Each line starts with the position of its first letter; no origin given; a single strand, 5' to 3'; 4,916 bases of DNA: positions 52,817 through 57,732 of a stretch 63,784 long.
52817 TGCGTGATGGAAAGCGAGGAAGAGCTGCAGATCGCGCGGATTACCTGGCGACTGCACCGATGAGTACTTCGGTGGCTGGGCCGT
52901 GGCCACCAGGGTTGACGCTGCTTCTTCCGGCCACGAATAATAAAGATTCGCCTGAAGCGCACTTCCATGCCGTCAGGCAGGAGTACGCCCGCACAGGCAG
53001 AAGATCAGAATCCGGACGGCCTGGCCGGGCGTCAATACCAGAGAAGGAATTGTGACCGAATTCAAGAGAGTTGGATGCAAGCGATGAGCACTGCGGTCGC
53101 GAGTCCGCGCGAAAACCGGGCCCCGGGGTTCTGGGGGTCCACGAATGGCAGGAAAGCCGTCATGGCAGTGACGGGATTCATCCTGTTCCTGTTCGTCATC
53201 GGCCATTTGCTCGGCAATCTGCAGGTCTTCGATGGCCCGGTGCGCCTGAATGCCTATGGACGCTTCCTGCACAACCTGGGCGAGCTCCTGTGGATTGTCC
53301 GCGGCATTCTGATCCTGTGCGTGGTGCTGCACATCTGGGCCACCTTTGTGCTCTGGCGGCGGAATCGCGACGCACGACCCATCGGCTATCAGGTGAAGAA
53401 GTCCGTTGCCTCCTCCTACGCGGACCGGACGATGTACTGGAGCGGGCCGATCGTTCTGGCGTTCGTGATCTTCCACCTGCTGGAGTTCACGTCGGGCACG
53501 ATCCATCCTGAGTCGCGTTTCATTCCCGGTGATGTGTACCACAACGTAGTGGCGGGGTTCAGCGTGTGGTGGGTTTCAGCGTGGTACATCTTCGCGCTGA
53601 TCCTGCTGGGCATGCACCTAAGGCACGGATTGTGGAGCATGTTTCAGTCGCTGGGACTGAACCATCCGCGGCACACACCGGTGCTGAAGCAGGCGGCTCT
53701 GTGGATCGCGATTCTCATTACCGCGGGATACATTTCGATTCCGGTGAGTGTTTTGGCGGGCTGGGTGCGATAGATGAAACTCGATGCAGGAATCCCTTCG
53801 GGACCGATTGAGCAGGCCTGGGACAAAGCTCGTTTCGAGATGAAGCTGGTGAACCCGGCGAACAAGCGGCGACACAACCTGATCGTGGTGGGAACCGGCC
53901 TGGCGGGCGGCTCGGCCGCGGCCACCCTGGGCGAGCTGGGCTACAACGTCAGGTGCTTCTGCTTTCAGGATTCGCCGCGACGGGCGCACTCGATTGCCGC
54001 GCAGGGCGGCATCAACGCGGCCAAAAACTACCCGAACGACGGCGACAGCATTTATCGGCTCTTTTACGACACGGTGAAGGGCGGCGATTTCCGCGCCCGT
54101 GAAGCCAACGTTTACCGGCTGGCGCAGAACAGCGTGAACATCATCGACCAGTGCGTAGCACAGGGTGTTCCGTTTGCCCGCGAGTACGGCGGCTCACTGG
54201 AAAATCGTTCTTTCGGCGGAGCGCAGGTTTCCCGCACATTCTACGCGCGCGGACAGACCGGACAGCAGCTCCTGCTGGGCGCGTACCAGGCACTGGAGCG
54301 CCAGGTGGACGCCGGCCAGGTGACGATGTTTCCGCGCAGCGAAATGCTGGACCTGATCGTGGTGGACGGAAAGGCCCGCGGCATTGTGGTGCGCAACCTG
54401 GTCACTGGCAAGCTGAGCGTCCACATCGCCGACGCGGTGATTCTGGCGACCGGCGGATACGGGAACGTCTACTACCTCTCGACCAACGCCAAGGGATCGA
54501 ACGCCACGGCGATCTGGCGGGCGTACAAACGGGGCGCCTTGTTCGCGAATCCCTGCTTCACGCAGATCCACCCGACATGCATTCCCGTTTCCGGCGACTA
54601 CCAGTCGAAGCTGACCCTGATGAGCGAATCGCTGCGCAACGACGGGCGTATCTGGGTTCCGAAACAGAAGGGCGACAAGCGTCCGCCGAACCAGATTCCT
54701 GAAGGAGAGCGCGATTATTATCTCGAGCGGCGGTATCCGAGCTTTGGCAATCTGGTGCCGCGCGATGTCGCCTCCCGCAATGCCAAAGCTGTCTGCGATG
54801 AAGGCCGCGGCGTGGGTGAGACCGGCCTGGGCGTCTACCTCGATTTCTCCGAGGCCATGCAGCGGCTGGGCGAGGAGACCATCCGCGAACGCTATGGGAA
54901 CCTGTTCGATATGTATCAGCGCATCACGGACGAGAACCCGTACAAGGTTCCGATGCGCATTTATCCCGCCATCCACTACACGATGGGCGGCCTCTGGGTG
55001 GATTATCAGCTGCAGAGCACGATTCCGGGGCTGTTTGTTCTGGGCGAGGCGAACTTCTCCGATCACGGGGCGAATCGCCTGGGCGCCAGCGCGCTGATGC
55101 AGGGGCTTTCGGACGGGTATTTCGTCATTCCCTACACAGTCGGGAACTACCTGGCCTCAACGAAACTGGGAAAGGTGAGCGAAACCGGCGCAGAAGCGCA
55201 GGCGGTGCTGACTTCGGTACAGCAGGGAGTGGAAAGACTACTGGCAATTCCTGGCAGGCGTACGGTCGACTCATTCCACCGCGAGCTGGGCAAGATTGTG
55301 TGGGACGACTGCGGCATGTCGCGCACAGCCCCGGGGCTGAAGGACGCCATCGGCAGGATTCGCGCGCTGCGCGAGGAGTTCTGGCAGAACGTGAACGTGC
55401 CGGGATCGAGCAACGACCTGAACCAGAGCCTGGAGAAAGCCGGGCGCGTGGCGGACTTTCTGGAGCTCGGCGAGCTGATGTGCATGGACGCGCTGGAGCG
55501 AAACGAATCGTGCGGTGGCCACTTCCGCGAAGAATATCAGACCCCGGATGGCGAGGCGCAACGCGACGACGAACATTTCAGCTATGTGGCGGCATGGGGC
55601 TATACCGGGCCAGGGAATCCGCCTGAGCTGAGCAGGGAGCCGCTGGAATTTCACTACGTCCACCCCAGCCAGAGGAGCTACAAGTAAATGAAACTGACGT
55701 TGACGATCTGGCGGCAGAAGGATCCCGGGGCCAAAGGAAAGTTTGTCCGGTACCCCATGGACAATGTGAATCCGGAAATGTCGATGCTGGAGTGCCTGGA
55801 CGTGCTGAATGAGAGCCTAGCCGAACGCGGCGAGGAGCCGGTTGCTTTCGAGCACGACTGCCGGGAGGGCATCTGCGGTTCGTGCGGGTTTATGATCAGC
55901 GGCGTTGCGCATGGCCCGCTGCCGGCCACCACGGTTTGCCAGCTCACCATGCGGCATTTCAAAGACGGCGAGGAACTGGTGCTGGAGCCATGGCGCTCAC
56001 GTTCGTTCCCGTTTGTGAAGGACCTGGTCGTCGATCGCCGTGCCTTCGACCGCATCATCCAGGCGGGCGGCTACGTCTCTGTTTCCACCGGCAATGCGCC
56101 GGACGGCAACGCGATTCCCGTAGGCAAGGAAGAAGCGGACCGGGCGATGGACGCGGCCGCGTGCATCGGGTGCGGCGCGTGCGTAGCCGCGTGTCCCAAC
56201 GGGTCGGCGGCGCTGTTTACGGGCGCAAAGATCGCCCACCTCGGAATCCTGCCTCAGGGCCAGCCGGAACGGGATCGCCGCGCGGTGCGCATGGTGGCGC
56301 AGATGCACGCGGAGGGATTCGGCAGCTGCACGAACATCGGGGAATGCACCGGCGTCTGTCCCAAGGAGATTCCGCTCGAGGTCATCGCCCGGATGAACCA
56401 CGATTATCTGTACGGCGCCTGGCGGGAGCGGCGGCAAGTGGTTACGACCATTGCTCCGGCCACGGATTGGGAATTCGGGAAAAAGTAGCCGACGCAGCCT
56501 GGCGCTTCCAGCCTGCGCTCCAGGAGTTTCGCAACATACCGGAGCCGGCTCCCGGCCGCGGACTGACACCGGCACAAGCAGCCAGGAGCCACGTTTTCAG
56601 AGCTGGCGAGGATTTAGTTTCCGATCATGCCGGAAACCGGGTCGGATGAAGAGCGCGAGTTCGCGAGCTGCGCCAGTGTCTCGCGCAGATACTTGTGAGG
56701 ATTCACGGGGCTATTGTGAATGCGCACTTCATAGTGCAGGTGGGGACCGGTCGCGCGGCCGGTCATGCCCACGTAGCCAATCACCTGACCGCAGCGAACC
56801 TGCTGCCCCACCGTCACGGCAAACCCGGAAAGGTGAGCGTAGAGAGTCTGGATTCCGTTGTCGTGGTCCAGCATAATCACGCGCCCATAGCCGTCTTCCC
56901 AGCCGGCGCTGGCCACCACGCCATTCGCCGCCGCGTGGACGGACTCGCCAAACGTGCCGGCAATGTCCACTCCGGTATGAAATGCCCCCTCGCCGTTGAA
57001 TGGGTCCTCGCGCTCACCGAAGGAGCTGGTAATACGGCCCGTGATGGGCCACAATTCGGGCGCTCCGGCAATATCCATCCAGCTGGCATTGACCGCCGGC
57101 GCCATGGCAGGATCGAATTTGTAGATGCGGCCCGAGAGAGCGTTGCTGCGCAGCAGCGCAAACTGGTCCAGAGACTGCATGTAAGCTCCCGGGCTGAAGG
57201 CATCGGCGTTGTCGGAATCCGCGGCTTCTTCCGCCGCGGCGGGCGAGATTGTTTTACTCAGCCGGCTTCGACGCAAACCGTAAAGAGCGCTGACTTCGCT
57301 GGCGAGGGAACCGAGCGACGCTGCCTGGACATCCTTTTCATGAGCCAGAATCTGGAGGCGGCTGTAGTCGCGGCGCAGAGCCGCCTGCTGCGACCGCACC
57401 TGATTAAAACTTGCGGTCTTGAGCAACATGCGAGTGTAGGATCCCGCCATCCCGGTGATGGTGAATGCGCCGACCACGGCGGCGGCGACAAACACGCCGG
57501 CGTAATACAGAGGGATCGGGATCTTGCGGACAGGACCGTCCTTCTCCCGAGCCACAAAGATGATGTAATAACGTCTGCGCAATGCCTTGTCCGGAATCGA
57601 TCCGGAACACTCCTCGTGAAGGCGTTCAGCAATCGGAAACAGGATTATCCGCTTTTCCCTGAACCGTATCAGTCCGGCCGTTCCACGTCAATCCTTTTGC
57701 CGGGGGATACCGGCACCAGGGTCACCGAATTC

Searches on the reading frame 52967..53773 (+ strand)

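Call 48: search_protein_families(library=pfam, proteins=[window:52967-53773:+], max_evalue=0.00001)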
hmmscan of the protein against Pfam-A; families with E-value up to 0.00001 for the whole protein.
window:52967-53773:+ (268 aa): 0 families

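Call 72: search_protein_families(library=pfam, proteins=[window:52967-53773:+], max_evalue=0.0001)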
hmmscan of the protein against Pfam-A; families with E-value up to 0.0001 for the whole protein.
window:52967-53773:+ (268 aa): 1 family
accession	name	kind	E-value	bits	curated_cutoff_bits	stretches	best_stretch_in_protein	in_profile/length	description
PF01127.27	Sdh_cyt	-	3.3e-05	24.4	25.8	0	155-252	25-117/122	Succinate dehydrogenase/Fumarate reductase transmembrane subunit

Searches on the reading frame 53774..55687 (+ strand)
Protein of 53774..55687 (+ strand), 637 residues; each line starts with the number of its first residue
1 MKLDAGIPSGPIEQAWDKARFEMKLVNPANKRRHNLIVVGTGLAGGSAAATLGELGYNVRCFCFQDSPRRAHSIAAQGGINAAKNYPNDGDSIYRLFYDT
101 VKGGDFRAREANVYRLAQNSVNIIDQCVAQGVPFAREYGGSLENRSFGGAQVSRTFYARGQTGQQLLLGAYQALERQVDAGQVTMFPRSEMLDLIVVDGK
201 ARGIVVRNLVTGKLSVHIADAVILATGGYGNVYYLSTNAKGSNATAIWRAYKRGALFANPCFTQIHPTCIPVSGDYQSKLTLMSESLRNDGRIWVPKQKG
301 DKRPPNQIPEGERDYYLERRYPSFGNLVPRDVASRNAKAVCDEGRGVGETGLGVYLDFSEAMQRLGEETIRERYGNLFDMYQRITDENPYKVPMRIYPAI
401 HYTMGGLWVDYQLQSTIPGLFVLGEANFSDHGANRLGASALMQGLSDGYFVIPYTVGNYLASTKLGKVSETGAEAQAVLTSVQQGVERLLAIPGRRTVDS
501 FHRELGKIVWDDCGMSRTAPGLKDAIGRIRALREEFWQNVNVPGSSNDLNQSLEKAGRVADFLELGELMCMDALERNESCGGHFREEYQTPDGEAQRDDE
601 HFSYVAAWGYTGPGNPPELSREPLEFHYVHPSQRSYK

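Call 48: search_protein_families(library=pfam, proteins=[window:53774-55687:+], max_evalue=0.00001)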
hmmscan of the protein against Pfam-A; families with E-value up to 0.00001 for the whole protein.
window:53774-55687:+ (637 aa): 3 families
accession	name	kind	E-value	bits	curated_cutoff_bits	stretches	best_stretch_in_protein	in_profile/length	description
PF00890.30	FAD_binding_2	-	1.1e-55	190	20.4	1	36-441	2-414/414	FAD binding domain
PF02910.25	Succ_DH_flav_C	-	2.7e-38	131.3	20.8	1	502-636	1-130/130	Fumarate reductase flavoprotein C-term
PF01266.30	DAO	-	4e-06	27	27.9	0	36-321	2-294/353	FAD dependent oxidoreductase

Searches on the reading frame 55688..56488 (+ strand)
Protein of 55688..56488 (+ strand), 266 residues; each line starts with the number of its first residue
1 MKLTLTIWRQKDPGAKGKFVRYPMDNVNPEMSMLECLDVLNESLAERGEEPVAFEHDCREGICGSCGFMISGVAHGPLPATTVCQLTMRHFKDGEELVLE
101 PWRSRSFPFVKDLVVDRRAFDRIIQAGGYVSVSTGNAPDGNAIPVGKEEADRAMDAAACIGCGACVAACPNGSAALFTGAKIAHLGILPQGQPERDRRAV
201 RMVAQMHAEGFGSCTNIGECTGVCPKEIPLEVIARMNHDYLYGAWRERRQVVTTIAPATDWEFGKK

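Call 48: search_protein_families(library=pfam, proteins=[window:55688-56488:+], max_evalue=0.00001)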
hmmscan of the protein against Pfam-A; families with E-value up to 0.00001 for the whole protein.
window:55688-56488:+ (266 aa): 9 families
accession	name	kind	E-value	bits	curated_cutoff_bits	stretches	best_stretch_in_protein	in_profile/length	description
PF13085.11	Fer2_3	-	1.6e-20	73.5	27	1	4-120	1-105/107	2Fe-2S iron-sulfur cluster binding domain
PF13183.11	Fer4_8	-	1.2e-09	39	27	1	156-228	2-68/68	4Fe-4S dicluster domain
PF12838.12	Fer4_7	-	2e-08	35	27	1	159-227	2-51/52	4Fe-4S dicluster domain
PF13237.11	Fer4_10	-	6.6e-08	32.8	25.5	1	155-225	5-53/53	4Fe-4S dicluster domain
PF13534.11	Fer4_17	-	1.1e-06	29.5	22.2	0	147-172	34-59/61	4Fe-4S dicluster domain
PF13187.11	Fer4_9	-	1.9e-06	28.2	27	0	152-172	34-50/52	4Fe-4S dicluster domain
PF13746.11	Fer4_18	-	3.4e-06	27.7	27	0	147-172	49-74/114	4Fe-4S dicluster domain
PF14697.11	Fer4_21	-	5.9e-06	26.8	35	0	154-176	3-25/59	4Fe-4S dicluster domain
PF12837.12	Fer4_6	-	8.9e-06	25.9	25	1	154-172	4-22/24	4Fe-4S binding domain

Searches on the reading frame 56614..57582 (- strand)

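Call 48: search_protein_families(library=pfam, proteins=[window:56614-57582:-], max_evalue=0.00001)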
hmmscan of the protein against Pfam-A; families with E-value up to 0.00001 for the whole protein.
window:56614-57582:- (322 aa): 1 family
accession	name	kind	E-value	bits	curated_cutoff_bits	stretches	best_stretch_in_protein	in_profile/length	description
PF01551.29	Peptidase_M23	-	3.3e-35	120.6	28.7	1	201-295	2-96/96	Peptidase family M23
